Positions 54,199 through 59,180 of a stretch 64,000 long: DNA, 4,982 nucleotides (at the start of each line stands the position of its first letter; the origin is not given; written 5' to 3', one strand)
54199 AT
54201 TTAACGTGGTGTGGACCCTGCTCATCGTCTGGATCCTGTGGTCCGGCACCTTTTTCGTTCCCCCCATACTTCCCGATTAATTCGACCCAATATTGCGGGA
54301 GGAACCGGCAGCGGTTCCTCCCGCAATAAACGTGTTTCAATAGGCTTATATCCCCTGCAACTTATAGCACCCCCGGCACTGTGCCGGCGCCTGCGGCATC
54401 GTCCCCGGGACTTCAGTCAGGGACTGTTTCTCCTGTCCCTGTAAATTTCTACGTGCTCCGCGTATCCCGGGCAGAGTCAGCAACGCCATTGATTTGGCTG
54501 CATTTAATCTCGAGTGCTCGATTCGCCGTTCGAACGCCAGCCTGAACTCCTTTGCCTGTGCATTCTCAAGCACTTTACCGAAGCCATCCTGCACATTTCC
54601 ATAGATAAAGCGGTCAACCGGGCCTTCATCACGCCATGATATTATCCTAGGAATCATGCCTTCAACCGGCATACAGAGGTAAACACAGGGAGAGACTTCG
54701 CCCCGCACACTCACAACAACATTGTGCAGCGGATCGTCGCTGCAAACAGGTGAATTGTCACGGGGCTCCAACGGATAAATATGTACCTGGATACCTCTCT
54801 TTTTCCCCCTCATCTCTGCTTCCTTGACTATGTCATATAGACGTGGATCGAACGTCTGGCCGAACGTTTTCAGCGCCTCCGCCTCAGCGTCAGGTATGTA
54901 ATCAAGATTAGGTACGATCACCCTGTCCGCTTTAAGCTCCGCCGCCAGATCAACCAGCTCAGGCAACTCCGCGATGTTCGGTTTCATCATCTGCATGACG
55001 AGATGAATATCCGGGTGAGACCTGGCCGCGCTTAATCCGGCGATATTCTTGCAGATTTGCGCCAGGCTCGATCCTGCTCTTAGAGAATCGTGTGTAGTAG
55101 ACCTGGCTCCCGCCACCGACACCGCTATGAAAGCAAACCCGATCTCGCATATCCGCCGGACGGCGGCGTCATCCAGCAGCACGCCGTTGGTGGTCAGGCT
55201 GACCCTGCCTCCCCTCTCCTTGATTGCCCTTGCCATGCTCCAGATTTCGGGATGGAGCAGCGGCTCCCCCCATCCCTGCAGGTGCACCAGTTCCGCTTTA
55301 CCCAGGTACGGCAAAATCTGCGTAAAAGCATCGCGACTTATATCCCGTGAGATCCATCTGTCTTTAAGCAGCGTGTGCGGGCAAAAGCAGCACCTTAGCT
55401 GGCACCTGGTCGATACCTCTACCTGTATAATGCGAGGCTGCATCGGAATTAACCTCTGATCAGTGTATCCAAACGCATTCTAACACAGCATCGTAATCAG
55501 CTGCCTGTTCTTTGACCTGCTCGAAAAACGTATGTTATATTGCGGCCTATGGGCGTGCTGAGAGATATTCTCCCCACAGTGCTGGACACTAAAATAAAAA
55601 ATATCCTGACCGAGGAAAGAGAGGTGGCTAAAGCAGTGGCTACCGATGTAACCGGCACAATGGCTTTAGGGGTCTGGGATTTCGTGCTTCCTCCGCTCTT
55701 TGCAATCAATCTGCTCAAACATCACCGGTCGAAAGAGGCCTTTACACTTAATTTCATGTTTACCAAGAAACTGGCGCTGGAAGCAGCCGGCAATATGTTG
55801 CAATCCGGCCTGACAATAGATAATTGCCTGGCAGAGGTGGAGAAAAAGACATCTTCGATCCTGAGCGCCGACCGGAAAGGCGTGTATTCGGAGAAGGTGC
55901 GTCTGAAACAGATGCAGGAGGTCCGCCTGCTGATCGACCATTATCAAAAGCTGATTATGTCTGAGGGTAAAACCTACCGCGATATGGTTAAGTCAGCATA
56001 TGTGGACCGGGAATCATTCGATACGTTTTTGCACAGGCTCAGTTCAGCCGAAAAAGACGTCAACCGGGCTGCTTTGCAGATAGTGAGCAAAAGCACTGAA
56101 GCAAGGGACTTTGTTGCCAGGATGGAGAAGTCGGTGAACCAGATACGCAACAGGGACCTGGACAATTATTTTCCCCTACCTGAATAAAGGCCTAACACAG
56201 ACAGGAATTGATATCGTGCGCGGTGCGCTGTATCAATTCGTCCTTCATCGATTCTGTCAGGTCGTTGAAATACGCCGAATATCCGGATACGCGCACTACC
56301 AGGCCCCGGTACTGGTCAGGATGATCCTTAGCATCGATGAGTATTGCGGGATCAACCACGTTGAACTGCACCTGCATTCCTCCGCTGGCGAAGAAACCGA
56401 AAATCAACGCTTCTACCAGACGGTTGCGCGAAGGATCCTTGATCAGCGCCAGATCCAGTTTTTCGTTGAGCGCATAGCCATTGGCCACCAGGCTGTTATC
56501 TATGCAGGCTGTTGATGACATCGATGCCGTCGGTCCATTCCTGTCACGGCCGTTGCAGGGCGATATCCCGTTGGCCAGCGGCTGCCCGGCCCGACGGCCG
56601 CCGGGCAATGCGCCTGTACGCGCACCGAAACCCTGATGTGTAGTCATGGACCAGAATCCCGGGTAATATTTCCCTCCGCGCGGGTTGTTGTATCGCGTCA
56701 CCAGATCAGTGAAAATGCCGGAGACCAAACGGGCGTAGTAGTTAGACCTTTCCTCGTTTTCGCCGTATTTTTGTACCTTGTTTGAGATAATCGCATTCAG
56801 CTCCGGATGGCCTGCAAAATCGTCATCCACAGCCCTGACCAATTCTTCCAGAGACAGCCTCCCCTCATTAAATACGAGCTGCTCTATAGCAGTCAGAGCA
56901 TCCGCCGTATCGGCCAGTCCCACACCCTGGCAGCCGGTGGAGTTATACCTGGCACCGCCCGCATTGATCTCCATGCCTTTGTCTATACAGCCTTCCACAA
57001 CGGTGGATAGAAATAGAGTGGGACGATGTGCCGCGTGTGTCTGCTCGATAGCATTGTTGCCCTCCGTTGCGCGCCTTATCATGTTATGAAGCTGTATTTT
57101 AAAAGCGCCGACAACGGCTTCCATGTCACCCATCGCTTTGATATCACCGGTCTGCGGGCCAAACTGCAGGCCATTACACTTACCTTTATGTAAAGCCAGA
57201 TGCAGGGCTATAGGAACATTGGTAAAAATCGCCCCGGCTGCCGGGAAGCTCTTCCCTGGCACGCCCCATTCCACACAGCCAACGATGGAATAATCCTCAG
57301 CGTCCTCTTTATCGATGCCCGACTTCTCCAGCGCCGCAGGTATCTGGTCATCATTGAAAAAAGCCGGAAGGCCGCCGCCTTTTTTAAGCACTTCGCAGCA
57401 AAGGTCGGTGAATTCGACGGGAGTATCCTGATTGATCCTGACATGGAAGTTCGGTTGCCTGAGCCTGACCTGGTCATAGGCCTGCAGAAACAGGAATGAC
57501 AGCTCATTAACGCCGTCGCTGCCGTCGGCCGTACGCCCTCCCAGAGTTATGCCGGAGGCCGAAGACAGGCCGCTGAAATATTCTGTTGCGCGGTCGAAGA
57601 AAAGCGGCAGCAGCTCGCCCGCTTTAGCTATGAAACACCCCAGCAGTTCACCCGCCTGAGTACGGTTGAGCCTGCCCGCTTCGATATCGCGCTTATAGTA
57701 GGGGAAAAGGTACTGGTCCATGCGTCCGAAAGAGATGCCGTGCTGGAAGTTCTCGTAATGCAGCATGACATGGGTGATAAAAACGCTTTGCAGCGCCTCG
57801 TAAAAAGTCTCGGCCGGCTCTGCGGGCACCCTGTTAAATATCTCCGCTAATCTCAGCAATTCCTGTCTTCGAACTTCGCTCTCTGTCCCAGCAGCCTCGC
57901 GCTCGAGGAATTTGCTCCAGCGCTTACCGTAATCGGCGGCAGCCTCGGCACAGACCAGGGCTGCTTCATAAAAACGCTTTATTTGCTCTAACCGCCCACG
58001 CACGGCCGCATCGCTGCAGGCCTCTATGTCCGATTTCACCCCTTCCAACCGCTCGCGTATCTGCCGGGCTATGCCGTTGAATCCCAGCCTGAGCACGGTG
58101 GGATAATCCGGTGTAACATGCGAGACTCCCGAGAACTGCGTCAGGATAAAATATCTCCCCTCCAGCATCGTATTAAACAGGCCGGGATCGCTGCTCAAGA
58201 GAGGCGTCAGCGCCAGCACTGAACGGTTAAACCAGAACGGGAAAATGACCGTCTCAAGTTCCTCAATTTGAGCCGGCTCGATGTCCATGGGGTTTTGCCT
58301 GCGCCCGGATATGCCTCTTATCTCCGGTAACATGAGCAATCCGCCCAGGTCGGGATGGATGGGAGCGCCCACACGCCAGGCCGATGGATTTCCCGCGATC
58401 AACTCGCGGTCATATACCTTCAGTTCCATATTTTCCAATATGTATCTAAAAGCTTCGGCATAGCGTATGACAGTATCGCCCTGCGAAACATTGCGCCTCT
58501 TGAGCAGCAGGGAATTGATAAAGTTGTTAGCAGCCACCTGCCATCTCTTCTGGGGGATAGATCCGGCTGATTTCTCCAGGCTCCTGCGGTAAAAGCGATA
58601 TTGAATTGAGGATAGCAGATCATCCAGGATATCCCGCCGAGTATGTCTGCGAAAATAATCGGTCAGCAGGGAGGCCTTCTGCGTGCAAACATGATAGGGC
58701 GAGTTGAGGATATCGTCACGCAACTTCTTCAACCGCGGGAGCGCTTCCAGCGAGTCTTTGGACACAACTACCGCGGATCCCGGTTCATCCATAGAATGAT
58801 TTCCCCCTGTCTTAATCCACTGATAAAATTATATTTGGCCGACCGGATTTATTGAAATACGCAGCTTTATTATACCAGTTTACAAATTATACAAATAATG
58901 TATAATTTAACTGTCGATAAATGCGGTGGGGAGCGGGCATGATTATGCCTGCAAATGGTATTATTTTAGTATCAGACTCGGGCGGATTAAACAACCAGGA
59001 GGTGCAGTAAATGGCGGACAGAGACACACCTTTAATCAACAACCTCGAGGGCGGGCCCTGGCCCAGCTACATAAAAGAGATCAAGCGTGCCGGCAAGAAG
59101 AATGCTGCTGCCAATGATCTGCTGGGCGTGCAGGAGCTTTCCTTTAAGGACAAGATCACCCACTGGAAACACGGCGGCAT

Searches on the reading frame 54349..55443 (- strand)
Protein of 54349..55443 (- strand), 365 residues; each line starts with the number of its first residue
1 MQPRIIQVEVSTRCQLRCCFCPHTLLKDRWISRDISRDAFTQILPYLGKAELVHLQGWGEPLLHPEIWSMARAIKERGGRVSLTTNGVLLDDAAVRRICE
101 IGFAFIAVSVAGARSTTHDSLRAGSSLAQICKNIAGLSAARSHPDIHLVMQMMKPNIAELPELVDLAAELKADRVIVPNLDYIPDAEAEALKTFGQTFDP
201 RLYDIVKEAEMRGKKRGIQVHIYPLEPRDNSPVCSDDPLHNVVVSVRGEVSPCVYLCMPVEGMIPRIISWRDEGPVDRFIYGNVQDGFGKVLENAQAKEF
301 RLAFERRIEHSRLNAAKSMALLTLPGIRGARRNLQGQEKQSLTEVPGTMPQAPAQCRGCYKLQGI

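Call 5: search_protein_families(library=pfam, proteins=[window:54349-55443:-])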
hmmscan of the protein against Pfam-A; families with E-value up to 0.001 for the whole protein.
window:54349-55443:- (365 aa): 2 families
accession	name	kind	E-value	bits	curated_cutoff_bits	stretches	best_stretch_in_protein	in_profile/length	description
PF04055.27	Radical_SAM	-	1.4e-15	58.3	29.5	1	8-166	1-165/166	Radical SAM superfamily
PF13186.11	SPASM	-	0.00025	21.7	21.5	1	236-305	2-53/67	Iron-sulfur cluster-binding domain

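Call 23: search_protein_families(library=ncbifam, proteins=[window:54349-55443:-])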
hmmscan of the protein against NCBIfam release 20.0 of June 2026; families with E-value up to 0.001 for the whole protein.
window:54349-55443:- (365 aa): 41 families (the best 25 are shown)
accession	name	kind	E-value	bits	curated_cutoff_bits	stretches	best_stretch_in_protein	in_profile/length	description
TIGR04317.1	W_rSAM_matur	equivalog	4.8e-33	114.7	380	1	2-286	2-283/349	tungsten cofactor oxidoreductase radical SAM maturase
TIGR04311.1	rSAM_Geo_metal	subfamily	1.6e-30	106.5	400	1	3-181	2-188/423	radical SAM/SPASM family putative metalloenzyme maturase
TIGR04051.1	rSAM_NirJ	equivalog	2.1e-19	69.7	515.45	1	10-184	8-180/354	heme d1 biosynthesis radical SAM protein NirJ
TIGR02109.1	PQQ_syn_pqqE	equivalog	6.3e-17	61.5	381.35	1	3-183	6-185/358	pyrroloquinoline quinone biosynthesis protein PqqE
TIGR04545.1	rSAM_ahbD_hemeb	equivalog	8.8e-17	61.5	500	1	6-173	2-168/339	heme b synthase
TIGR04546.1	rSAM_ahbC_deAc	equivalog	8.4e-16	57.7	650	1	8-182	43-215/390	12,18-didecarboxysiroheme deacetylase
TIGR02668.1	moaA_archaeal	equivalog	1.6e-15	56.9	325.25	1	7-255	13-267/303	GTP 3',8-cyclase MoaA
TIGR04251.1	SCM_rSAM_ScmF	equivalog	2.3e-15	56.8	400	1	37-197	43-197/353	SynChlorMet cassette radical SAM/SPASM protein ScmF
TIGR04466.1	rSAM_BlsE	equivalog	5.7e-15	55.6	400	1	8-169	7-164/327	cytosylglucuronate decarboxylase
TIGR02666.1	moaA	equivalog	1.7e-14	53.5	284.05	1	6-171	12-184/336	GTP 3',8-cyclase MoaA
TIGR04054.1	rSAM_NirJ1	equivalog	1.2e-13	50.5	650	1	7-223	39-253/387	putative heme d1 biosynthesis radical SAM protein NirJ1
NF001199.0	PRK00164.2-1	equivalog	1.9e-13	50.2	231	1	7-191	15-196/308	GTP 3',8-cyclase MoaA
TIGR04340.1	rSAM_ACGX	hypoth_equivalog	2.9e-13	49.8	400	1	8-189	7-189/341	radical SAM/SPASM domain protein, ACGX system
TIGR04250.1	SCM_rSAM_ScmE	equivalog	3.5e-13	49.2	400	1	3-166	2-164/358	SynChlorMet cassette radical SAM/SPASM protein ScmE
TIGR03962.1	mycofact_rSAM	equivalog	8.9e-13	48.1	265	1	5-173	13-179/339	mycofactocin radical SAM maturase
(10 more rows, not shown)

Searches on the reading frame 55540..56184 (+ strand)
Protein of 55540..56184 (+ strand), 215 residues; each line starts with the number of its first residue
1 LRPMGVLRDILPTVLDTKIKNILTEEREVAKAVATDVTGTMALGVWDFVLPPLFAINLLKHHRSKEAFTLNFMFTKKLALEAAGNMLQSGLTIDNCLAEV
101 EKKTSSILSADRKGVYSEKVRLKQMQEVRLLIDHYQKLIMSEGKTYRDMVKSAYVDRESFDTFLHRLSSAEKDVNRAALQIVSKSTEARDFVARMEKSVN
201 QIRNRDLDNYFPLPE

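Call 18: search_protein_families(library=pfam, proteins=[window:55540-56184:+])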
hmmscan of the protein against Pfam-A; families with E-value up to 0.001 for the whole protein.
window:55540-56184:+ (215 aa): 0 families

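Call 23: search_protein_families(library=ncbifam, proteins=[window:55540-56184:+])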
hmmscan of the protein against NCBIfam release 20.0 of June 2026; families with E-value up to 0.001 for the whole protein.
window:55540-56184:+ (215 aa): 1 family
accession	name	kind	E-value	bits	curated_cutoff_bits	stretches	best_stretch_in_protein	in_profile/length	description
NF038143.1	HYxxLL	subfamily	1.3e-49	168.9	50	1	18-211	2-197/197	NF038143 family protein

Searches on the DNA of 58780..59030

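Call 44: search_rna_families(source=window, start=58780, end=59030, threshold=evalue, max_evalue=1)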
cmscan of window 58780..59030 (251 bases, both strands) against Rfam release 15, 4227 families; matches with E-value up to 1: 1.
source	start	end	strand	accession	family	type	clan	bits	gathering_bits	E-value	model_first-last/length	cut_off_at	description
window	58795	58844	+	RF02475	GlsR6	Gene; snRNA; snoRNA; CD-box;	-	14.6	75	0.36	1-59/59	no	Small nucleolar RNA GlsR6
